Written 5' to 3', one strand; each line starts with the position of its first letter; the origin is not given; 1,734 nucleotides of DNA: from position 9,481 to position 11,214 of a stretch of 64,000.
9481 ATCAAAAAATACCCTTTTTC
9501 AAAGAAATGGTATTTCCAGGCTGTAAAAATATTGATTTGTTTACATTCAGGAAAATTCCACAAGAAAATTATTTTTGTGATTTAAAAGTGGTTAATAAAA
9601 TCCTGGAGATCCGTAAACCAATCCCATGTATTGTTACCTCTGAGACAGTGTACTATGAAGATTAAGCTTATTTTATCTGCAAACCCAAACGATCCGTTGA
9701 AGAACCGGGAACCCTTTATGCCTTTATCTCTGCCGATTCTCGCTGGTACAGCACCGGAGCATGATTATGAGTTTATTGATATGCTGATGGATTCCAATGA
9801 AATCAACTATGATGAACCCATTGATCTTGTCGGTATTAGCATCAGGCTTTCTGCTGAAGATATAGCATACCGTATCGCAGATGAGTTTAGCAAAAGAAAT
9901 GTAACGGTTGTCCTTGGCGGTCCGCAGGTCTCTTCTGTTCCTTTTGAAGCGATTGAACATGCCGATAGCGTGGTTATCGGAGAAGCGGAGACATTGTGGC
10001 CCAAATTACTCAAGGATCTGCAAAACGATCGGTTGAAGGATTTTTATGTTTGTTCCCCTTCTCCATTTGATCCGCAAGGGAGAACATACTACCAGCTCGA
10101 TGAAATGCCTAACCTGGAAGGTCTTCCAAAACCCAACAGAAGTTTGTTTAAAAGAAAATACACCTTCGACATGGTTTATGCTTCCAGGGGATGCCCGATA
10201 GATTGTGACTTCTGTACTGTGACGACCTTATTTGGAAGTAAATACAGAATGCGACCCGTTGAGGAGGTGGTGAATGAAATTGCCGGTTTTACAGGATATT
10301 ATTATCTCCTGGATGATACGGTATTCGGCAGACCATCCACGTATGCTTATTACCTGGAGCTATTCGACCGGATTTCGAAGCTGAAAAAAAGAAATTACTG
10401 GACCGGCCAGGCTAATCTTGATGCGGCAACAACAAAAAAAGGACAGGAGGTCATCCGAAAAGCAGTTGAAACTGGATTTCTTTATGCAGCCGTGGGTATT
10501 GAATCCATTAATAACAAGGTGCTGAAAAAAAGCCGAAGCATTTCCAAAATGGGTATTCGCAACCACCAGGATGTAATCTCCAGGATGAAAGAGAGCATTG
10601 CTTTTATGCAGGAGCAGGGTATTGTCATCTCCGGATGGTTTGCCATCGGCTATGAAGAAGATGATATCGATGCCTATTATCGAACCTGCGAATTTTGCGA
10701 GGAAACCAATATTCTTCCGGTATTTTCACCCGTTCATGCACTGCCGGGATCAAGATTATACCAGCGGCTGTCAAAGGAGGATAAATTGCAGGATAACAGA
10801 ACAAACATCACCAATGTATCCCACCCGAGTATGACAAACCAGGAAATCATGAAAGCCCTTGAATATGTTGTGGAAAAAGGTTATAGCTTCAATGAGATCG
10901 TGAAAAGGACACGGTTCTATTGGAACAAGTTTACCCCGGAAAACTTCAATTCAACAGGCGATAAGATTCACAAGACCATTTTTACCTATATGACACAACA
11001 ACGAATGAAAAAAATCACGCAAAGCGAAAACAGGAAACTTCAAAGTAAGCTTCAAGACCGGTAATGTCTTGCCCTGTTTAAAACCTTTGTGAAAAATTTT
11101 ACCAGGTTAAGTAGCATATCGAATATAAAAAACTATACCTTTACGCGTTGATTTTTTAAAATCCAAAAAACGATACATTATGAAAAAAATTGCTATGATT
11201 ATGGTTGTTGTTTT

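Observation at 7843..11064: Divergent pair of near-paralogous class-B radical SAM genes heading the KS/ACP operon; the family is expanded to four copies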

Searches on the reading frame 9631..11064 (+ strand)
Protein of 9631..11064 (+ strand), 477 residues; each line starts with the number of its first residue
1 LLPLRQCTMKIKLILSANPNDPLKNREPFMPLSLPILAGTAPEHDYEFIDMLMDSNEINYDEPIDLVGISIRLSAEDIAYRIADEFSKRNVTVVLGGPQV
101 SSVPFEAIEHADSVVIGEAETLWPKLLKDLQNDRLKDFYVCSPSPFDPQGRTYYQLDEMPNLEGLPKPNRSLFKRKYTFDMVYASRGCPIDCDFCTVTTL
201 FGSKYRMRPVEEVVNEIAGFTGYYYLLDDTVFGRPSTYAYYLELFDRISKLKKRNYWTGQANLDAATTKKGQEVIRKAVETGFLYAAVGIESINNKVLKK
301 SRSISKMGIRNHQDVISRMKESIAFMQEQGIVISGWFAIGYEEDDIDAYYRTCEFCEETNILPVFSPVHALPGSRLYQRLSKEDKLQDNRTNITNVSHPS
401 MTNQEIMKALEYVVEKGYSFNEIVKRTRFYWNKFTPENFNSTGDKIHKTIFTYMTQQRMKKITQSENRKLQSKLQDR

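Call 5: search_protein_families(library=pfam, proteins=[window:9631-11064:+], max_evalue=0.01)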
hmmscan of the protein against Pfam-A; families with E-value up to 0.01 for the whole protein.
window:9631-11064:+ (477 aa): 3 families
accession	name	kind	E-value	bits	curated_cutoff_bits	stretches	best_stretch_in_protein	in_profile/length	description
PF04055.27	Radical_SAM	-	5.2e-11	43.4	29.5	1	184-305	3-122/166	Radical SAM superfamily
PF02310.24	B12-binding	-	6.8e-07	29.6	32.1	1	31-122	14-116/121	B12 binding domain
PF13282.11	DUF4070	-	0.00036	21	22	1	375-445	2-76/144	Domain of unknown function (DUF4070)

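Call 6: search_protein_families(library=ncbifam, proteins=[window:9631-11064:+], max_evalue=0.001)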
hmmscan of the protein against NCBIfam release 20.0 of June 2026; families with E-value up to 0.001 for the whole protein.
window:9631-11064:+ (477 aa): 15 families
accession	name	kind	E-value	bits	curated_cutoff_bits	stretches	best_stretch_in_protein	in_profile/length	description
TIGR04013.1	B12_SAM_MJ_1487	hypoth_equivalog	5.5e-18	65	251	1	38-215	17-187/382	TIGR04013 family B12-binding domain/radical SAM domain-containing protein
TIGR03471.1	HpnJ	equivalog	1e-16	60.9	577.6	1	179-419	197-434/472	hopanoid biosynthesis associated radical SAM protein HpnJ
TIGR04014.1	B12_SAM_MJ_0865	equivalog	3e-16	59.2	360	1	82-380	60-358/434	methyl-coenzyme M reductase glutamine C-methyltransferase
TIGR04072.2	rSAM_ladder_B12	equivalog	3.6e-16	58.8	360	1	89-396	97-388/443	lipid biosynthesis B12-binding/radical SAM protein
TIGR04367.1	HpnR_B12_rSAM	equivalog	3.2e-15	55.7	650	1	88-303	88-306/490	hopanoid C-3 methylase HpnR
NF038361.1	rSAM_Sden_1168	equivalog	2.1e-12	46.4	575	1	181-415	284-509/560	Sden_1168 family B12-binding radical SAM P-methyltransferase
NF050148.1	rSAM_ApyD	equivalog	1.6e-10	40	750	1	81-355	92-362/645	RiPP biosynthesis radical SAM protein ApyD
NF045585.1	rSAM_slr0320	equivalog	6.2e-09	34.9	775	1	88-302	136-359/511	photosystem II high light acclimation radical SAM protein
TIGR04295.1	B12_rSAM_oligo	hypoth_equivalog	2.1e-07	30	400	1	182-328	203-339/422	TIGR04295 family B12-binding domain-containing radical SAM protein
TIGR02026.1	BchE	equivalog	9.1e-07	28.1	481.35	1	184-407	199-417/497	magnesium-protoporphyrin IX monomethyl ester anaerobic oxidative cyclase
NF033712.0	B12_rSAM_KedN5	subfamily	4.3e-05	21.9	700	1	81-220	80-236/624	KedN5 family methylcobalamin-dependent radical SAM C-methyltransferase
NF040546.1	rSAM_CUAEP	equivalog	5.2e-05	22.1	500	0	109-218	97-210/468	CUAEP/CCAEP-tail radical SAM (seleno)protein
TIGR04385.1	B12_rSAM_cofa1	equivalog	0.00046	19.5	450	1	182-221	198-237/438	B12 lower ligand biosynthesis radical SAM protein BzaD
TIGR04479.1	bcpD_PhpK_rSAM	subfamily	0.00048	18.6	600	1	182-360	244-410/504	PhpK family radical SAM P-methyltransferase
TIGR01125.1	TIGR01125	equivalog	0.00049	19.3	356.95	1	172-361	132-318/432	30S ribosomal protein S12 methylthiotransferase RimO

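Call 11: search_solved_structures(query=window:9631-11064:+, max_evalue=0.01)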
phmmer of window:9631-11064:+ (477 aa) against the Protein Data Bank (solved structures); distinct sequences matched with E-value up to 0.01: 2.
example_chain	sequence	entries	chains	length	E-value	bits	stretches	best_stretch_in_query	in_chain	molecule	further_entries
9ccb_A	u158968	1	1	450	1.2e-09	40.8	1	94-380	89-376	Radical SAM core domain-containing protein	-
9n1b_A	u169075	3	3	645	0.0053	18.9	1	90-320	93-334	Radical SAM protein | Radical SAM enzyme CysS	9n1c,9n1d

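Call 39: find_homologous_proteins(query=window:9655-11064:+, max_evalue=1e-10)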
Query window:9655-11064:+ (469 aa): 1546 proteins with E <= 1e-10 among 5683 candidates; the best 120 are listed.
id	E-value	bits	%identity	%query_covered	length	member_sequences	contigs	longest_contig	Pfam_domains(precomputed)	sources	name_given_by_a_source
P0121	2.1e-295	998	92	100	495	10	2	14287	PF04055.28,PF02310.25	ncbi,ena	-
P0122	2.0e-290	981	95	96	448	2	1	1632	PF04055.28,PF02310.25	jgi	-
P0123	1.3e-283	959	89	100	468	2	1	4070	PF04055.28,PF02310.25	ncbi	-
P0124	6.5e-275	930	86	100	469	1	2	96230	PF04055.28,PF02310.25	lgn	-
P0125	1.1e-259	880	79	100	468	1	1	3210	PF04055.28,PF02310.25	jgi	jgi:radical SAM superfamily enzyme YgiQ (UPF0313 family)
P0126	3.6e-256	868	84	96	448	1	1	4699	PF04055.28,PF02310.25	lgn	-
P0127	1.0e-251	854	79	100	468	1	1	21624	PF04055.28,PF02310.25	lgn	-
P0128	2.7e-247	839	76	100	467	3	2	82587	PF04055.28,PF02310.25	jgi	-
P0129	2.7e-243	826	76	100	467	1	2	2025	PF04055.28,PF02310.25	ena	-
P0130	8.8e-239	811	72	100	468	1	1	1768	PF04055.28,PF02310.25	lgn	-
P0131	1.1e-229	781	70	100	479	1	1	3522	PF04055.28,PF02310.25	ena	-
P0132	1.3e-225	768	69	100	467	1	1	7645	PF04055.28,PF02310.25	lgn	-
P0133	3.6e-208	710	64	100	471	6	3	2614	PF04055.28,PF02310.25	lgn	-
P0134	3.0e-202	691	64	99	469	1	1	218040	PF04055.28,PF13282.12,PF02310.25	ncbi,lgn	-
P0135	1.1e-201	689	62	99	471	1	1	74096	PF04055.28,PF02310.25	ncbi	-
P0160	1.4e-190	652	59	100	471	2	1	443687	PF04055.28,PF02310.25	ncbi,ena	-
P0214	1.2e-174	600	57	96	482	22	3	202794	PF04055.28,PF02310.25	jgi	-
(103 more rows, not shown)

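Call 40: find_encoding_contigs(protein=P0134, flank=10000, max_places=1)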
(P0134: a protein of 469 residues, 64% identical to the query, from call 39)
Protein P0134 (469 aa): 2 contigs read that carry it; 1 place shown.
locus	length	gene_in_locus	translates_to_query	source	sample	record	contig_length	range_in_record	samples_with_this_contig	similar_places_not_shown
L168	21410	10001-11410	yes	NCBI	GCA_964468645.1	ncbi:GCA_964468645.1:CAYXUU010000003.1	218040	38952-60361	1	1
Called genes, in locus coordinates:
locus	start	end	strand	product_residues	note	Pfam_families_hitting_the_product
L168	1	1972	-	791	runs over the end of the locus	PF13620:CarboxypepD_reg, PF13715:CarbopepD_reg_2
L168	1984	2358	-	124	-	-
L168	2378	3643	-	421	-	PF02310:B12-binding, PF04055:Radical_SAM (weak)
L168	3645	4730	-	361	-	PF00685:Sulfotransfer_1, PF13469:Sulfotransfer_3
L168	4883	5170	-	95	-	PF00550:PP-binding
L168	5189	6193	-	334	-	PF14399:BtrH_N, PF16169:DUF4872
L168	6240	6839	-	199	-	-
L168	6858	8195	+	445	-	PF02310:B12-binding, PF04055:Radical_SAM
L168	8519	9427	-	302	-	PF00698:Acyl_transf_1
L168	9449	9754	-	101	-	PF00550:PP-binding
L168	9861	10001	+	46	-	-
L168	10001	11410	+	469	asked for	PF02310:B12-binding, PF04055:Radical_SAM, PF13282:DUF4070 (weak)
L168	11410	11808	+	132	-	PF20791:Acyl-ACP_TE_C (weak), PF13279:4HBT_2, PF03061:4HBT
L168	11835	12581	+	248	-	PF00378:ECH_1, PF16113:ECH_2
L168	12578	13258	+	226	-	PF00378:ECH_1, PF16113:ECH_2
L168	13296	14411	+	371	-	PF00109:ketoacyl-synt (faint), PF08545:ACP_syn_III (weak)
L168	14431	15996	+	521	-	PF02310:B12-binding (weak), PF04055:Radical_SAM, PF13282:DUF4070 (weak)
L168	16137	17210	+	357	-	PF02737:3HCDH_N, PF00725:3HCDH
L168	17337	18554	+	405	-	PF00109:ketoacyl-synt, PF00108:Thiolase_N (faint), PF02801:Ketoacyl-synt_C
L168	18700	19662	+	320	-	-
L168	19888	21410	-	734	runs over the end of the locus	PF14339:DUF4394 (faint), PF14517:Tachylectin (faint), PF21959:DUF6923 (weak)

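Call 41: find_encoding_contigs(protein=P0160, flank=10000, max_places=1)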
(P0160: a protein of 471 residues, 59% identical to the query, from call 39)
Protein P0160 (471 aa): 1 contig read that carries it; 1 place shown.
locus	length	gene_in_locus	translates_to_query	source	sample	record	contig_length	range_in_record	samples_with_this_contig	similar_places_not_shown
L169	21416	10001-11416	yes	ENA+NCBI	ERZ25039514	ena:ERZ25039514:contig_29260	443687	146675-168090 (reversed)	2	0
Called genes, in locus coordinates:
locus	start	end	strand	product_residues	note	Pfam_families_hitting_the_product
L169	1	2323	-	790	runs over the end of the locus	PF13620:CarboxypepD_reg, PF13715:CarbopepD_reg_2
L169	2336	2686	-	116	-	-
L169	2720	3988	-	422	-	PF04055:Radical_SAM (faint)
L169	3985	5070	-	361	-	PF00685:Sulfotransfer_1 (weak), PF13469:Sulfotransfer_3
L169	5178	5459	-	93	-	PF00550:PP-binding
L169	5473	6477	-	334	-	PF14399:BtrH_N, PF16169:DUF4872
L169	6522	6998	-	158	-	-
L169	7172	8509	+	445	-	PF02310:B12-binding, PF04055:Radical_SAM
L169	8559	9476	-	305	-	PF00698:Acyl_transf_1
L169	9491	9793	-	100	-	PF00550:PP-binding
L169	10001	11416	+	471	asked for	PF02310:B12-binding (weak), PF04055:Radical_SAM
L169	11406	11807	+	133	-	PF20791:Acyl-ACP_TE_C, PF13279:4HBT_2, PF03061:4HBT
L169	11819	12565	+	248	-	PF00378:ECH_1, PF16113:ECH_2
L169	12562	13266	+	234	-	PF00378:ECH_1, PF16113:ECH_2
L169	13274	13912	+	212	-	PF00109:ketoacyl-synt (faint), PF00195:Chal_sti_synt_N (faint), PF08545:ACP_syn_III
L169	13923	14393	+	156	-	-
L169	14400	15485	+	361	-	PF02737:3HCDH_N, PF00725:3HCDH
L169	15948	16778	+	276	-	PF00108:Thiolase_N (faint), PF00109:ketoacyl-synt, PF02801:Ketoacyl-synt_C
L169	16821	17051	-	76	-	-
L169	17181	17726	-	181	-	PF08100:Dimerisation (weak), PF00891:Methyltransf_2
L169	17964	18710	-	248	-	PF01522:Polysacc_deac_1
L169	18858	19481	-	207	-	PF01522:Polysacc_deac_1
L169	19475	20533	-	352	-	PF00109:ketoacyl-synt (weak), PF13723:Ketoacyl-synt_2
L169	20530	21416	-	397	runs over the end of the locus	PF00109:ketoacyl-synt, PF02801:Ketoacyl-synt_C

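Call 53: find_encoding_contigs(protein=P0214, flank=10000, max_places=1)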
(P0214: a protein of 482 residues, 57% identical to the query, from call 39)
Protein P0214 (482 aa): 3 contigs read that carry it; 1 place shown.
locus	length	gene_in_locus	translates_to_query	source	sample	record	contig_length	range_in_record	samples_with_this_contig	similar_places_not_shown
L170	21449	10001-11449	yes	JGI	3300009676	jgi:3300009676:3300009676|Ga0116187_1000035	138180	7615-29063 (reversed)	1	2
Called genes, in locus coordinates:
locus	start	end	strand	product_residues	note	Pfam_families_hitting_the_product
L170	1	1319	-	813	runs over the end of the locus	PF04851:ResIII, PF00270:DEAD, PF00271:Helicase_C, PF22982:WHD_HRQ1, PF09369:MZB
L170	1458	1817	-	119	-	PF05099:TerB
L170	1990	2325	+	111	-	-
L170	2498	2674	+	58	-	-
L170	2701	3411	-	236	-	PF02493:MORN (weak)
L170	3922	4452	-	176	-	-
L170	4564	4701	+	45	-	-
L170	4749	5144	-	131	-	PF00027:cNMP_binding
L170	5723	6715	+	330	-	PF18979:DUF5715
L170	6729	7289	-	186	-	PF01694:Rhomboid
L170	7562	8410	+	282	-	PF23023:Anti-Pycsar_Apyc1, PF00753:Lactamase_B, PF12706:Lactamase_B_2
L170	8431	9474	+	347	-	PF08100:Dimerisation, PF00891:Methyltransf_2, PF13489:Methyltransf_23 (weak)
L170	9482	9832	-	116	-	PF02082:Rrf2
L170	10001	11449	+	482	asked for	PF02310:B12-binding, PF04055:Radical_SAM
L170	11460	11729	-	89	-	PF00550:PP-binding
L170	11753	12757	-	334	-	PF14399:BtrH_N, PF16169:DUF4872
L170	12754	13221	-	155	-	-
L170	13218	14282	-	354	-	PF10043:DUF2279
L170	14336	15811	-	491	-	PF17815:PDZ_3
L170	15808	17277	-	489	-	PF00089:Trypsin, PF13365:Trypsin_2, PF13180:PDZ_2 (weak), PF00595:PDZ (weak), PF17820:PDZ_6 (faint), PF17815:PDZ_3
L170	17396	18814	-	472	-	PF02310:B12-binding, PF04055:Radical_SAM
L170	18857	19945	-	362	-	PF02737:3HCDH_N, PF00725:3HCDH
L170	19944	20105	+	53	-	-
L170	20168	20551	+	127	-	PF20791:Acyl-ACP_TE_C (weak), PF13279:4HBT_2, PF03061:4HBT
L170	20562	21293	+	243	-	PF00378:ECH_1, PF16113:ECH_2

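Call 61: search_protein_families(library=ncbifam, proteins=[L168:18700-19662:+, L168:6240-6839:-], max_evalue=0.001)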
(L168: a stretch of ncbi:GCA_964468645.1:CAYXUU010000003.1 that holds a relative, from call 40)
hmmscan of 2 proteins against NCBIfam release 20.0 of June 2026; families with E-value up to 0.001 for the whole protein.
L168:18700-19662:+ (320 aa): 0 families

L168:6240-6839:- (199 aa): 2 families
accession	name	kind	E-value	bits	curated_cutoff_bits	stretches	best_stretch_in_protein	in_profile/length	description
NF053545.1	flexirubin_DarG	equivalog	8.6e-15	55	170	1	55-162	18-126/129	flexirubin biosynthesis protein DarG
NF053536.1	DarG_fam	subfamily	7.7e-14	52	70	1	53-162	15-125/131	DarG family dialkylresorcinol biosynthesis protein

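Call 72: predict_structure(alignment_id=A2)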
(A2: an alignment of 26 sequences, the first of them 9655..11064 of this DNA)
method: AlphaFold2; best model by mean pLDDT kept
length: 469 residues; sequences in the alignment: 26
mean_pLDDT: 91.8   pTM: 0.89
mean pLDDT of the five models: 91.8, 91.3, 91.1, 89.6, 88.3
residues with pLDDT >= 90: 336; 70-90: 126; 50-70: 6; < 50: 1
segments of 3 or more residues with pLDDT < 50: none
pLDDT, mean of each block of 10 residues (from residue 1): 95 83 87 95 87 95 91 97 95 93 96 95 98 93 96 90 85 91 78 89 96 92 90 98 94 92 97 96 88 81 77 96 96 90 96 95 88 92 87 91 96 98 96 95 96 93 79
secondary structure, 60 per line:
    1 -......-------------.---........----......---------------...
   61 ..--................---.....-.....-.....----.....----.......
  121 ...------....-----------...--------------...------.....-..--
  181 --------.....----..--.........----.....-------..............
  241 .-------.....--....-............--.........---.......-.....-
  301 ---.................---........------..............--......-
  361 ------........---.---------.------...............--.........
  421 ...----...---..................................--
elements in order: E2-7 H25-32 E37-42 E58-62 H65-80 E84-88 H90-94 H96-100 E105-109 H114-123 E130-133 E145-147 E171-175 H189-193 H202-210 E215-219 H227-241 E249-253 H256-259 H261-272 E275-283 H287-293 H295-299 H304-320 E324-331 H338-351 E354-359 H367-374 H395-409 H412-423 H434-467

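Call 74: fold_search(model_id=the predicted structure, library=pdb)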
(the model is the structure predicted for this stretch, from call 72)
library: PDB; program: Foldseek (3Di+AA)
matches with E <= 10: 1549; with E <= 0.001: 41
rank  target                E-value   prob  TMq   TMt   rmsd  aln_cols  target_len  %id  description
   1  6fd2_B                2.2e-18  1.00  0.70  0.72   5.3       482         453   17  Radical SAM 1,2-diol dehydratase AprD4 in complex with its substrate paromamine (released 2018-01-17)
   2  6fd2_A                6.1e-18  1.00  0.69  0.71   5.3       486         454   17  Radical SAM 1,2-diol dehydratase AprD4 in complex with its substrate paromamine (released 2018-01-17)
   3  9ccb                  1.5e-17  1.00  0.63  0.70   7.5       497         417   17  X-ray crystal structure of methyl-coenzyme M reductase glutamine methylase (MgmA) from Methanothermobacter marburgensis  (released 2025-01-01)
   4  5ul4                  1.8e-15  1.00  0.65  0.44  11.9       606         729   16  Structure of Cobalamin-dependent S-adenosylmethionine radical enzyme OxsB with aqua-cobalamin and S-adenosylmethionine b (released 2017-04-19)
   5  5ul3                  3.2e-15  1.00  0.60  0.40  13.0       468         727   18  Structure of Cobalamin-dependent S-adenosylmethionine radical enzyme OxsB with aqua-cobalamin bound (released 2017-04-19)
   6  9n1b                  3.3e-15  1.00  0.60  0.47   6.5       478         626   15  Crystal structure of CysS from Corallococcus sp. CA054B with 5'-deoxyadenosine, methionine, and pantetheinylated 3-metho (released 2026-01-28)
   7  9n1d                  3.7e-15  1.00  0.61  0.47   6.7       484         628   14  Crystal structure of CysS from Corallococcus sp. CA054B with 5'-deoxyadenosine and methionine bound (released 2026-01-28)
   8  9n1c                  2.7e-14  1.00  0.60  0.47   6.1       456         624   13  Crystal structure of CysS from Corallococcus sp. CA054B with 5'-deoxyadenosine, methionine, and pantetheinylated 3-ethox (released 2026-01-28)
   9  5ul2                  1.1e-13  1.00  0.58  0.39  12.9       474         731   16  Structure of Apo, SeMet-labeled Cobalamin-dependent S-adenosylmethionine radical enzyme OxsB (released 2017-04-19)
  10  7kdy_A                2.1e-13  1.00  0.64  0.47   6.2       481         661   15  Crystal structure of Streptomyces tokunonesis TokK with hydroxycobalamin, 5'-deoxyadenosine, methionine, and (2R)-pant (released 2022-01-12)
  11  7kdy_B                2.5e-13  1.00  0.63  0.46   6.4       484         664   15  Crystal structure of Streptomyces tokunonesis TokK with hydroxycobalamin, 5'-deoxyadenosine, methionine, and (2R)-pant (released 2022-01-12)
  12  6wte_A                4.5e-13  1.00  0.59  0.50   6.6       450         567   15  Structure of radical S-adenosylmethionine methyltransferase, TsrM, from Kitasatospora setae with cobalamin and [4Fe-4S (released 2020-12-23)
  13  6wte_B                4.7e-13  1.00  0.60  0.54   5.6       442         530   15  Structure of radical S-adenosylmethionine methyltransferase, TsrM, from Kitasatospora setae with cobalamin and [4Fe-4S (released 2020-12-23)
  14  6wtf_A                2.9e-12  1.00  0.60  0.52   5.6       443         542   15  Structure of radical S-adenosylmethionine methyltransferase, TsrM, from Kitasatospora setae with tryptophan substrate  (released 2020-12-23)
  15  7mjz                  3.6e-12  1.00  0.55  0.58   5.9       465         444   14  The structure of MiaB with pentasulfide bridge (released 2021-09-15)
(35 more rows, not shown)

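Call 79: find_encoding_contigs(protein=P0127, flank=10000, max_places=1)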
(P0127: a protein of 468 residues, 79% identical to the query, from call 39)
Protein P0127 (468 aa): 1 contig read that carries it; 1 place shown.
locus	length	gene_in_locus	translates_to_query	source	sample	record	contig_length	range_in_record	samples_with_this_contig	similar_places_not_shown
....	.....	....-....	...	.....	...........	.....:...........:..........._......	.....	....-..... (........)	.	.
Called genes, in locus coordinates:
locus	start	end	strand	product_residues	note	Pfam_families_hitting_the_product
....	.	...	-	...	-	?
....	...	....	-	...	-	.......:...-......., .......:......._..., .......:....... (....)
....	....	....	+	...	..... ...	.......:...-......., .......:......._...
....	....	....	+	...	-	-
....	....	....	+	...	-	-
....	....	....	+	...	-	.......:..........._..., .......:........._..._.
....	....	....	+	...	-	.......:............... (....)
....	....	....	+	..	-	-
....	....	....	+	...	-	-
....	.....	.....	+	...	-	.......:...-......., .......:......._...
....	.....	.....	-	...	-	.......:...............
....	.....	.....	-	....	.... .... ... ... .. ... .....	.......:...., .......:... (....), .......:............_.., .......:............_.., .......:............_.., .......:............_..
